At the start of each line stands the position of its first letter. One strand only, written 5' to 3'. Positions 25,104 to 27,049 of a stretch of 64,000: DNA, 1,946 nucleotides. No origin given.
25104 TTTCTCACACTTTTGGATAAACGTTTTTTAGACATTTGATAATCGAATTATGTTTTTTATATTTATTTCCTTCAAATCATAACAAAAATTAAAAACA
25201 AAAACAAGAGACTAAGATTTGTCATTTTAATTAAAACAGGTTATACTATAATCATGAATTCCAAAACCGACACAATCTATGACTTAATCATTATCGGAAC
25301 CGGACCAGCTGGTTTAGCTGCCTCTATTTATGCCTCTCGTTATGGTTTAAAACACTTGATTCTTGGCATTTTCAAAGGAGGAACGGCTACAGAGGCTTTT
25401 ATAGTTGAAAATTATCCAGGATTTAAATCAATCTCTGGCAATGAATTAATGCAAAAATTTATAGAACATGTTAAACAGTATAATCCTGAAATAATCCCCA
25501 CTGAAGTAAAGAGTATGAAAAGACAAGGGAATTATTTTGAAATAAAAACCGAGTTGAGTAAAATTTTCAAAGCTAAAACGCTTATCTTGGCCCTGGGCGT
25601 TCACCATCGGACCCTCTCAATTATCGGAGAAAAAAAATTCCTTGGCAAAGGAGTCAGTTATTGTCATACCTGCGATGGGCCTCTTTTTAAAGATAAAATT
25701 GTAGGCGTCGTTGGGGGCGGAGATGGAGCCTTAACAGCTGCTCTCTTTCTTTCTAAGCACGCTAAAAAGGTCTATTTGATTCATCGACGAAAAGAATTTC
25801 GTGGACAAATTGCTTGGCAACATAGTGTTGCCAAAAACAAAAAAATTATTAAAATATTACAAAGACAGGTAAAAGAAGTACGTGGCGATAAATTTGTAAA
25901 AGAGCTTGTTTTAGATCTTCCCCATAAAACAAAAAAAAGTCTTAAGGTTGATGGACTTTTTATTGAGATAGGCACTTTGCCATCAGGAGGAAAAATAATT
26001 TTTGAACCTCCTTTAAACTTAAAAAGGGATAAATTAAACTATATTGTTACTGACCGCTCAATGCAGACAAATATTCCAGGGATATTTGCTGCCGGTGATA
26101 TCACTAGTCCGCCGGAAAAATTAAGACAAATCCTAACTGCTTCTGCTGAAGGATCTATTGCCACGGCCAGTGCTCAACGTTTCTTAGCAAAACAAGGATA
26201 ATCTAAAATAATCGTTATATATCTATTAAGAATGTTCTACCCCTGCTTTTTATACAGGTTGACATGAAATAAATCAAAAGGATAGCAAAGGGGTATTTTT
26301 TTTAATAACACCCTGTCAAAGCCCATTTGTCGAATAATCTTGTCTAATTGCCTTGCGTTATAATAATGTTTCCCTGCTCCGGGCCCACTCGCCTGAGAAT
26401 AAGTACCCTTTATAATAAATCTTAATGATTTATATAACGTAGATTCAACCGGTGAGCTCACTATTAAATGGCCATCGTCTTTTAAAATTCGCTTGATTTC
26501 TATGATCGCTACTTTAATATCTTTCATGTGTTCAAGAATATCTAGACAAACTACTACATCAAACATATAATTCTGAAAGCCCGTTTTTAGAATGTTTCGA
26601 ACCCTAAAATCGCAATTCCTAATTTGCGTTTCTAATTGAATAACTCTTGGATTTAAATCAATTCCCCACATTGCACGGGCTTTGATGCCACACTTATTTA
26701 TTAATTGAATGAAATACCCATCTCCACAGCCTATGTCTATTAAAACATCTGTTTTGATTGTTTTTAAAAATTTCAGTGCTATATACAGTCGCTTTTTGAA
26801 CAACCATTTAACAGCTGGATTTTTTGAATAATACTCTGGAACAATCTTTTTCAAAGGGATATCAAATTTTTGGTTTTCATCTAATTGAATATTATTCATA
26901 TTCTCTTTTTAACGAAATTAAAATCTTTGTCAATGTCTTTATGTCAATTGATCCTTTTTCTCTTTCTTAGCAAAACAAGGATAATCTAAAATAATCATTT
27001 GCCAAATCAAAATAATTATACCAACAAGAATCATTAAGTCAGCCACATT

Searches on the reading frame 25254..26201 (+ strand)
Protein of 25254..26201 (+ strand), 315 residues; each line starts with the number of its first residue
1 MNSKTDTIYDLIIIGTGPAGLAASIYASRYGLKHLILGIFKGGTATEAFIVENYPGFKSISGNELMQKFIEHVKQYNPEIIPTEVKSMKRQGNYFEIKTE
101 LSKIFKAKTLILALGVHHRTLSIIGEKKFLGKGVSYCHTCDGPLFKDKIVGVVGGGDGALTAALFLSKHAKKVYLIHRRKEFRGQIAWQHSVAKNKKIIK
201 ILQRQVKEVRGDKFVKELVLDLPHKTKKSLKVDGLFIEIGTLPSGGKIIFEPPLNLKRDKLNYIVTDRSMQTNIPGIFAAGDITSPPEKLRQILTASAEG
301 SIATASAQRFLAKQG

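Call 23: search_protein_families(library=pfam, proteins=[window:25254-26201:+], max_evalue=0.00001)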
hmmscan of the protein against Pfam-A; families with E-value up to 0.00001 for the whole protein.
window:25254-26201:+ (315 aa): 8 families
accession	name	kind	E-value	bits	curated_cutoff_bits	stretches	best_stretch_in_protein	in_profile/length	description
PF07992.20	Pyr_redox_2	-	2e-41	142.8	26.1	1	9-300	1-291/291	Pyridine nucleotide-disulphide oxidoreductase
PF13738.12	Pyr_redox_3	-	7.4e-20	71.8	30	1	59-281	77-305/305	Pyridine nucleotide-disulphide oxidoreductase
PF00890.30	FAD_binding_2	-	2e-10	40.9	20.4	0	152-188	4-40/414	FAD binding domain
PF00070.33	Pyr_redox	-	3.7e-09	37.4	22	1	150-217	2-76/82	Pyridine nucleotide-disulphide oxidoreductase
PF12831.13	FAD_oxidored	-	3.4e-08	33.6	27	0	10-79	1-74/416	FAD dependent oxidoreductase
PF01134.28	GIDA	-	1.2e-07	31.6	22.1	0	10-37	1-28/391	Glucose inhibited division protein A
PF03486.20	HI0933_like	-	2.1e-07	31.1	50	0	10-37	2-29/244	HI0933-like protein Rossmann domain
PF13450.12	NAD_binding_8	-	3.1e-06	27.8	21.9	0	152-187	1-36/68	NAD(P)-binding Rossmann-like domain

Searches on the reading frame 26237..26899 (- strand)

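Call 23: search_protein_families(library=pfam, proteins=[window:26237-26899:-], max_evalue=0.00001)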
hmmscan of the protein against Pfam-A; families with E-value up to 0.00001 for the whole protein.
window:26237-26899:- (220 aa): 6 families
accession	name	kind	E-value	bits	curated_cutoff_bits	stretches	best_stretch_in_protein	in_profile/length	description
PF13489.12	Methyltransf_23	-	3e-18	66.5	27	1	47-195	20-160/164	Methyltransferase domain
PF08241.18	Methyltransf_11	-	3.3e-16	60.1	21.2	1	54-147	1-95/95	Methyltransferase domain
PF13847.12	Methyltransf_31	-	3.5e-16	59.6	27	1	52-155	6-118/145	Methyltransferase domain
PF08242.18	Methyltransf_12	-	3.4e-13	50.6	30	1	54-145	1-98/98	Methyltransferase domain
PF13649.12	Methyltransf_25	-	2.8e-12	47.6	27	1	54-143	2-97/97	Methyltransferase domain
PF05148.21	Methyltransf_8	-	6.8e-06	26.5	27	0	42-155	65-163/219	Hypothetical methyltransferase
